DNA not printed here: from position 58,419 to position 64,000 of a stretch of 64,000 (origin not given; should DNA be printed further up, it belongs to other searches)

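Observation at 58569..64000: Terminal PKS/NRPS module reading AT, KR-like, PCP-type carrier, sulfotransferase, condensation domain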

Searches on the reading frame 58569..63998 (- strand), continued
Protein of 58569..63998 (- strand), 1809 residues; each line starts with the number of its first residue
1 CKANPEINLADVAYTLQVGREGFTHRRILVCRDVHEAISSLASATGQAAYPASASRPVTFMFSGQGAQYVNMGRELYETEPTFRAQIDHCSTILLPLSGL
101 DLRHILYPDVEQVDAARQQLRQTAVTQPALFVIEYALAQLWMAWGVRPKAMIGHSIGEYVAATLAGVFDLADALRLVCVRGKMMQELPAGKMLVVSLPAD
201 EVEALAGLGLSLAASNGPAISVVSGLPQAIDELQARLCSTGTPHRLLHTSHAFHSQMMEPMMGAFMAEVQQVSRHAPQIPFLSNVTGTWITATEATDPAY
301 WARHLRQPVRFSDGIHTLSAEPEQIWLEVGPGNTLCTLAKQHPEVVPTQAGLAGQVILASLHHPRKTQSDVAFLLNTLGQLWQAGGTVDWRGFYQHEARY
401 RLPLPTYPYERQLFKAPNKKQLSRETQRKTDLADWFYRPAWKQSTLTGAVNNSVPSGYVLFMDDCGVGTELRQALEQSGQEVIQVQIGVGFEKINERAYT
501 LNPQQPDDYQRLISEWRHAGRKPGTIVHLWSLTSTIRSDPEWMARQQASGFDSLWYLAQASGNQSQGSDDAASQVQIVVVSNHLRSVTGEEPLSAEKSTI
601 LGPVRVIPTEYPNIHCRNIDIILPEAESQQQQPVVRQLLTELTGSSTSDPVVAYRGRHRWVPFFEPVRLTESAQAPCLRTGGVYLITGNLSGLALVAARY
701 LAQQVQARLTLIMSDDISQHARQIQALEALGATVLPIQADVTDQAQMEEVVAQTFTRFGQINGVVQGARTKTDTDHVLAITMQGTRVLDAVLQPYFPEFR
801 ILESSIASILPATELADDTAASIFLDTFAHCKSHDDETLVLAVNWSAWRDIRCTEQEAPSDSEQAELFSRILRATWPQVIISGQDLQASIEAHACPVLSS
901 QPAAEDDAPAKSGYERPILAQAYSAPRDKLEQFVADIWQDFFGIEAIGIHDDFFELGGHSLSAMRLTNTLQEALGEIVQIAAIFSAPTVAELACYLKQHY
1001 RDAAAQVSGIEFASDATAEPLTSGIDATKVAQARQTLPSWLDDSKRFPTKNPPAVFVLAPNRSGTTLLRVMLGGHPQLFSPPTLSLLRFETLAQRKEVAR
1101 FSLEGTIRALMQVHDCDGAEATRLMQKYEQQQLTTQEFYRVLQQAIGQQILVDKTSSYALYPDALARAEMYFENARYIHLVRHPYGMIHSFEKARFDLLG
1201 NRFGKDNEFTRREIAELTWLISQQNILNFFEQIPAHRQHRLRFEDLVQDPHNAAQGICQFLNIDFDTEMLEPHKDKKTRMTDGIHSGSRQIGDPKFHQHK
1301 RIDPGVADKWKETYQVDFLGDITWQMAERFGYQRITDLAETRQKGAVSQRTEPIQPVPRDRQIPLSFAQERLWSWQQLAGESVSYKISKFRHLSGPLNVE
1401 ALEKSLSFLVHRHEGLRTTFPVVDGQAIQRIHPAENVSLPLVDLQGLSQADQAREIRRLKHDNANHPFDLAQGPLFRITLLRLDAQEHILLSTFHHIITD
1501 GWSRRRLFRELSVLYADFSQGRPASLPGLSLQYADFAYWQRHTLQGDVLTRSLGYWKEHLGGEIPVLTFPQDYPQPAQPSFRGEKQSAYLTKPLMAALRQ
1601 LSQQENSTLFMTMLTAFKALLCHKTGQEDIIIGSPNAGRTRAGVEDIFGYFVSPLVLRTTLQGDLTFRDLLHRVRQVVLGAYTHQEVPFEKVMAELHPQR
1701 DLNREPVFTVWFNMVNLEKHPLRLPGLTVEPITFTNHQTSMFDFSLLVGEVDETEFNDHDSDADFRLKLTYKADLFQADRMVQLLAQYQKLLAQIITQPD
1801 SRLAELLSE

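Call 16: search_protein_families(library=pfam, proteins=[L082:3-1391:+, P0054, P0101, P0011], max_evalue=0.001)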
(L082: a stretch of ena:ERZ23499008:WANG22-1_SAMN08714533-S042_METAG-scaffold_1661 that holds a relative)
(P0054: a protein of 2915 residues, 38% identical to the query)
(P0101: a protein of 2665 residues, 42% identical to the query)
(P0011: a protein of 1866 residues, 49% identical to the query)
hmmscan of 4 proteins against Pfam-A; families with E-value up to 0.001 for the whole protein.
L082:3-1391:+ (462 aa): 3 families
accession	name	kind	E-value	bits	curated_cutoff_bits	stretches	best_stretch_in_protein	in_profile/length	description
PF00501.34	AMP-binding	-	5.3e-42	144.4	29.9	1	1-206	166-383/384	AMP-binding enzyme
PF00550.31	PP-binding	-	2e-12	47.6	20.8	1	363-427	1-67/67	Phosphopantetheine attachment site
PF13193.12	AMP-binding_C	-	6.7e-12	46.6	24.5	1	263-335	1-76/76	AMP-binding enzyme C-terminal domain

P0054 (2915 aa): 18 families
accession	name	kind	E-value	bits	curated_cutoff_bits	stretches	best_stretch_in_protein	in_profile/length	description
PF00668.25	Condensation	-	2.4e-110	369.8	30.6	1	1835-2290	4-456/456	Condensation domain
PF00501.34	AMP-binding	-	3.7e-74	250.3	29.9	1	2311-2658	2-384/384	AMP-binding enzyme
PF00109.32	ketoacyl-synt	-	7.3e-64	216.2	20.8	1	15-264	3-252/252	Beta-ketoacyl synthase, N-terminal domain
PF00698.26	Acyl_transf_1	-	5.7e-53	180.9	32.7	1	538-816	1-272/319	Acyl transferase domain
PF02801.28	Ketoacyl-synt_C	-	1.2e-44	151.6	20.8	1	272-388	1-118/119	Beta-ketoacyl synthase, C-terminal domain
PF08659.16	KR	-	2.4e-34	119.3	22.6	1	1152-1336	1-178/180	KR domain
PF00550.31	PP-binding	-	2.5e-30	104.9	20.8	2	2826-2892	1-67/67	Phosphopantetheine attachment site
PF13469.12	Sulfotransfer_3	-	9e-25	88.6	27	1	1540-1748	1-215/216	Sulfotransferase family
PF22621.2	CurL-like_PKS_C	-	3.9e-19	68.8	27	1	454-516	2-64/64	CurL-like, PKS C-terminal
PF16197.11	KAsynt_C_assoc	-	9.3e-19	68.3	33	1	391-501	1-107/111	Ketoacyl-synthetase C-terminal extension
PF21394.3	Beta-ketacyl_N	-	2.1e-17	63.7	26.9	1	941-1105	2-163/170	Beta-ketoacyl synthase-like, N-terminal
PF22336.2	RhiE-like_linker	-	3.7e-15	56.1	27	1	456-518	1-62/67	RhiE-like, KS-MAT linker domain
PF00106.31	adh_short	-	3.2e-11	43.5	26.6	1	1154-1323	3-166/195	short chain dehydrogenase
PF13193.12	AMP-binding_C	-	6.4e-09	37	24.5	1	2717-2797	1-76/76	AMP-binding enzyme C-terminal domain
PF13561.12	adh_short_C2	-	1e-08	35.5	27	1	1163-1310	8-147/236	Enoyl-(Acyl carrier protein) reductase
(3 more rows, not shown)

P0101 (2665 aa): 14 families
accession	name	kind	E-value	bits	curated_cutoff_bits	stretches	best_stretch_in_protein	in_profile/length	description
PF00668.25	Condensation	-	2.4e-96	323.6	30.6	1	502-942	6-456/456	Condensation domain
PF00501.34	AMP-binding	-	1.3e-81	274.8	29.9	1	965-1312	1-383/384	AMP-binding enzyme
PF00109.32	ketoacyl-synt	-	3.1e-69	233.8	20.8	1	1558-1806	2-252/252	Beta-ketoacyl synthase, N-terminal domain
PF00698.26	Acyl_transf_1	-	1e-60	206.3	32.7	1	2081-2343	2-264/319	Acyl transferase domain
PF00550.31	PP-binding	-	9.7e-50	167.1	20.8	3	1475-1538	2-67/67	Phosphopantetheine attachment site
PF02801.28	Ketoacyl-synt_C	-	5.1e-41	139.9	20.8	1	1814-1936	1-119/119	Beta-ketoacyl synthase, C-terminal domain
PF13469.12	Sulfotransfer_3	-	2e-28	100.6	27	1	200-416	1-216/216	Sulfotransferase family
PF00975.26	Thioesterase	-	1.4e-24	88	26.4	1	2556-2656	2-103/226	Thioesterase domain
PF22621.2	CurL-like_PKS_C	-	4.3e-24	84.7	27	1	2001-2063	2-64/64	CurL-like, PKS C-terminal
PF13193.12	AMP-binding_C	-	1.5e-20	74.3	24.5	1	1372-1446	1-76/76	AMP-binding enzyme C-terminal domain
PF22336.2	RhiE-like_linker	-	1.5e-18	67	27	1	2003-2064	1-61/67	RhiE-like, KS-MAT linker domain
PF16197.11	KAsynt_C_assoc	-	2.1e-18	67.2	33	1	1938-2052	1-111/111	Ketoacyl-synthetase C-terminal extension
PF00685.33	Sulfotransfer_1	-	2.1e-06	27.8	22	1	374-465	143-239/255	Sulfotransferase domain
PF00561.26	Abhydrolase_1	-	0.00017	21.8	25.8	1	2555-2655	1-102/245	alpha/beta hydrolase fold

P0011 (1866 aa): 13 families
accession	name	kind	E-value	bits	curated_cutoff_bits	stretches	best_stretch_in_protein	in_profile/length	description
PF00109.32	ketoacyl-synt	-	9.6e-73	245.3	20.8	1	11-261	2-252/252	Beta-ketoacyl synthase, N-terminal domain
PF08659.16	KR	-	6.3e-52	176.5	22.6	1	1156-1353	1-180/180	KR domain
PF00698.26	Acyl_transf_1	-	1.2e-49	170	32.7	1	533-855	1-318/319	Acyl transferase domain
PF02801.28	Ketoacyl-synt_C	-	4.3e-44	149.8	20.8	1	269-388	1-119/119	Beta-ketoacyl synthase, C-terminal domain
PF13469.12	Sulfotransfer_3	-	7.5e-28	98.7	27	1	1571-1785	2-215/216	Sulfotransferase family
PF21394.3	Beta-ketacyl_N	-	9.2e-23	81.1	26.9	1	954-1112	20-167/170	Beta-ketoacyl synthase-like, N-terminal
PF22621.2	CurL-like_PKS_C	-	1.3e-21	76.8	27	1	451-512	1-64/64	CurL-like, PKS C-terminal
PF16197.11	KAsynt_C_assoc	-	7.6e-19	68.6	33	1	390-499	1-109/111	Ketoacyl-synthetase C-terminal extension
PF00550.31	PP-binding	-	3.3e-15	56.5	20.8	1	1450-1513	1-66/67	Phosphopantetheine attachment site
PF22336.2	RhiE-like_linker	-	1.4e-12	47.8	27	1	455-514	2-62/67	RhiE-like, KS-MAT linker domain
PF13561.12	adh_short_C2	-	8.2e-10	39.1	27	1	1214-1288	33-108/236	Enoyl-(Acyl carrier protein) reductase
PF00106.31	adh_short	-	1.5e-09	38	26.6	1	1212-1333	35-161/195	short chain dehydrogenase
PF00685.33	Sulfotransfer_1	-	2.6e-05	24.2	22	1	1570-1792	3-191/255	Sulfotransferase domain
